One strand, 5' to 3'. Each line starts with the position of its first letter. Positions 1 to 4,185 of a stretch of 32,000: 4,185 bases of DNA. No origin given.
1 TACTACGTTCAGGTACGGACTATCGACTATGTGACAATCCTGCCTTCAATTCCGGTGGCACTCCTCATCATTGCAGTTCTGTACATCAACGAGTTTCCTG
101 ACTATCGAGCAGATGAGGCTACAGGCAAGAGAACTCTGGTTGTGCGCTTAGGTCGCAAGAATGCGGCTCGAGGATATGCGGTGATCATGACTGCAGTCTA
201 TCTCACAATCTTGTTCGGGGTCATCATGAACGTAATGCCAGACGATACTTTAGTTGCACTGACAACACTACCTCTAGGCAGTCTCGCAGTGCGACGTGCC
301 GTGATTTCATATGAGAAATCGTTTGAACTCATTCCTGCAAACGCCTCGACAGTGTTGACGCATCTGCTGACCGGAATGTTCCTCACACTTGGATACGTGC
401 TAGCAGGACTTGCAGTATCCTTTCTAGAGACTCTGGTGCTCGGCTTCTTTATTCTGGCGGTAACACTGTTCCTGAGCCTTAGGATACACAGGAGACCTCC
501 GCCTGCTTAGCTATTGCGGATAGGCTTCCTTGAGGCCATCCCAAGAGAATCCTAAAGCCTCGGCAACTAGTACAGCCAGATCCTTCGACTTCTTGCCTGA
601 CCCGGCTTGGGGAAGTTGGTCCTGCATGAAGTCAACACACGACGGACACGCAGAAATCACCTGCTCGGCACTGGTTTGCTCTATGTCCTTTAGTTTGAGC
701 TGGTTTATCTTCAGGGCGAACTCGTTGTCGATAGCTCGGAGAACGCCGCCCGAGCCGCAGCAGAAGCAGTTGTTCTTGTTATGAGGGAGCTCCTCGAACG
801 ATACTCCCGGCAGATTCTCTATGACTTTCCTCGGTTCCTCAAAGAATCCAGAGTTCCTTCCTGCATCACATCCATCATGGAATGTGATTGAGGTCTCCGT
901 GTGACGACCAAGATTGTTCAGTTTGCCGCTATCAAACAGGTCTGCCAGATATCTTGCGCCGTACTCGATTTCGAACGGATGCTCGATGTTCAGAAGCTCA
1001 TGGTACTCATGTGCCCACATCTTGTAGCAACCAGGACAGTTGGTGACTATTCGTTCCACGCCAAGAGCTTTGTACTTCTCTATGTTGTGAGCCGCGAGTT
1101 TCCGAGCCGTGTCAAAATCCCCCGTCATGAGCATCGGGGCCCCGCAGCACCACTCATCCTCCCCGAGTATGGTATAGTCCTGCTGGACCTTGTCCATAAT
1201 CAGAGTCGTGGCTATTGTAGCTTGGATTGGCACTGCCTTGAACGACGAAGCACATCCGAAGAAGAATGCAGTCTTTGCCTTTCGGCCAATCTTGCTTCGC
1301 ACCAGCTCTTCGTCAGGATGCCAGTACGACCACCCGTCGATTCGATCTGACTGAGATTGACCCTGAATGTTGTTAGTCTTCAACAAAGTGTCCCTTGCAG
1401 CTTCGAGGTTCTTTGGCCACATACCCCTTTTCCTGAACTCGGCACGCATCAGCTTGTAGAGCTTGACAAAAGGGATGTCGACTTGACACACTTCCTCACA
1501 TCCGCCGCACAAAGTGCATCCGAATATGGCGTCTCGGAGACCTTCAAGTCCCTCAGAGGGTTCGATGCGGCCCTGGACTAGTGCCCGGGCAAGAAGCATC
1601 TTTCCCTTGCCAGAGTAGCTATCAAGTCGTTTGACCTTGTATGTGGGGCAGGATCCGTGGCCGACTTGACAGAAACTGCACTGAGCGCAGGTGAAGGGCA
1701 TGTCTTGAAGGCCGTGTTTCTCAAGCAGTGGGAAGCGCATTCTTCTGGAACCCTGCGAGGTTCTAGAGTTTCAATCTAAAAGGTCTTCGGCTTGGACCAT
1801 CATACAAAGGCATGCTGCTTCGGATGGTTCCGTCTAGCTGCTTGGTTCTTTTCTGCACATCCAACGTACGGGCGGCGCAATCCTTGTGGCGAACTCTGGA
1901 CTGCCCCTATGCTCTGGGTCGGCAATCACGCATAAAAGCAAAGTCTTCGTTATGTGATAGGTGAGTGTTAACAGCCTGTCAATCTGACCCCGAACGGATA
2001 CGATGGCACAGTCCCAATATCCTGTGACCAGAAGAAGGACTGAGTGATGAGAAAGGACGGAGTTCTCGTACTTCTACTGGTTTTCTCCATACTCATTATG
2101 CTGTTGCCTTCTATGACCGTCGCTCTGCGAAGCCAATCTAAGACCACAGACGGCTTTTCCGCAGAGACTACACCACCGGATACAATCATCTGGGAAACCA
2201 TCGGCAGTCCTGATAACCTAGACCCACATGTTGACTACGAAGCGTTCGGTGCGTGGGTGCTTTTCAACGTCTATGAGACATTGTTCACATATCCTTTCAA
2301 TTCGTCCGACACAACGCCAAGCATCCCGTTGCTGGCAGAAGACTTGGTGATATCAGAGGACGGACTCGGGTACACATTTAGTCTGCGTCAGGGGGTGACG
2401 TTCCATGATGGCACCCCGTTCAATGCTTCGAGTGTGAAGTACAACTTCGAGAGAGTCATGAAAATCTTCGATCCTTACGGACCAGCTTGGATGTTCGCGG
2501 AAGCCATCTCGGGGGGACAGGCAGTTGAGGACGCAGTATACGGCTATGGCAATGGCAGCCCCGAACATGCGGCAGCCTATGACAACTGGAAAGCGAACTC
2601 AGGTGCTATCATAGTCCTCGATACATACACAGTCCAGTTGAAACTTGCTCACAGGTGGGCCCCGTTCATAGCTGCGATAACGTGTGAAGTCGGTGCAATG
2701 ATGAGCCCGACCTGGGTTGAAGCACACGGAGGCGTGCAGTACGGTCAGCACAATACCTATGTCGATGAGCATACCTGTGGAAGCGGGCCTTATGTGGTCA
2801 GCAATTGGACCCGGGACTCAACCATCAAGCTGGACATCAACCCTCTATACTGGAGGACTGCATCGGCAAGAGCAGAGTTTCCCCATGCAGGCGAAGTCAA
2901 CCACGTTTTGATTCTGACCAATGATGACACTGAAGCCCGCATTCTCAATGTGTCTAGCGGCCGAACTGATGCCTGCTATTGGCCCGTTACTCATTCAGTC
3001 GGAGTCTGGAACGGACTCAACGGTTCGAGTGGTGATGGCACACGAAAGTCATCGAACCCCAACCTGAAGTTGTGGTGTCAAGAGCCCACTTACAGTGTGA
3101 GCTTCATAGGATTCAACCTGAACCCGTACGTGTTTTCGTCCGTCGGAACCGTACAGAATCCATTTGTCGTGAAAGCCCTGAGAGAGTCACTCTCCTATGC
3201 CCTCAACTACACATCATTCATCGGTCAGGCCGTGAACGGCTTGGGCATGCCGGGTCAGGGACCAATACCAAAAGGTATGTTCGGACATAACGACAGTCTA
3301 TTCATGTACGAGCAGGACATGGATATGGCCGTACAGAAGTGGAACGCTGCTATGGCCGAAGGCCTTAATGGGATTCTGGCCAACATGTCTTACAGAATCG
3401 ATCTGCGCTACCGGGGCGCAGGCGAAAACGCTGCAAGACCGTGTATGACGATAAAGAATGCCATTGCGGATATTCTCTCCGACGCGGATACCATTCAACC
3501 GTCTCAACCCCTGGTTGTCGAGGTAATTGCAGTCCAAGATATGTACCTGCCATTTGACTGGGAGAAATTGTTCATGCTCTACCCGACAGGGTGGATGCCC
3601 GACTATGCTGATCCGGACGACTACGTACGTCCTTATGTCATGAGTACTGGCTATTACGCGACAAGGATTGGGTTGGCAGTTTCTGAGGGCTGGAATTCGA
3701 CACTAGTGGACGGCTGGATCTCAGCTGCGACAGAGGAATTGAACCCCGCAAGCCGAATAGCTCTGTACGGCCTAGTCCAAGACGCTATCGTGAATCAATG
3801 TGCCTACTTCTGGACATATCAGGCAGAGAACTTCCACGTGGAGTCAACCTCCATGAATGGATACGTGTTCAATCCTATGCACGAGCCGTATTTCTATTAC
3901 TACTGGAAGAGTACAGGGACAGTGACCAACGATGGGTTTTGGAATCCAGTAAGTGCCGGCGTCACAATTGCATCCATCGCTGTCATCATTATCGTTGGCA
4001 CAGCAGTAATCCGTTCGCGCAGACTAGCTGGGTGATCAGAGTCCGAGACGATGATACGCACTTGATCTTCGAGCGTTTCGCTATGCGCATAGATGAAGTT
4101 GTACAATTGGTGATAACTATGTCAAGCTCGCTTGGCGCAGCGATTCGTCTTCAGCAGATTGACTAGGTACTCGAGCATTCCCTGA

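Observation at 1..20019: Candidate undescribed respiratory system: four-pump complex I homologue with a covalently attached flavoprotein input, beside a CCG reductase and MenA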

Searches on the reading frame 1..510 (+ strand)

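Call 3: search_protein_families(library=pfam, proteins=[window:1-510:+])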
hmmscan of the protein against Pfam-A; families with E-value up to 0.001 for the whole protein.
window:1-510:+ (169 aa): 1 family
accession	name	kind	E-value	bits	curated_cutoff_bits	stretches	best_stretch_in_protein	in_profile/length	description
PF01040.23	UbiA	-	4.2e-11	43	34.2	1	7-100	138-231/250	UbiA prenyltransferase family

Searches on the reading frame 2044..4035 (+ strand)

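Call 3: search_protein_families(library=pfam, proteins=[window:2044-4035:+])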
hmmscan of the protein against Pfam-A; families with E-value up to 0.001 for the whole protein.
window:2044-4035:+ (663 aa): 1 family
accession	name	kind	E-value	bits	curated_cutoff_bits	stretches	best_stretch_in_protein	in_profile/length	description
PF00496.27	SBP_bac_5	-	8.9e-49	167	32.4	1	94-537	3-366/368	Bacterial extracellular solute-binding proteins, family 5 Middle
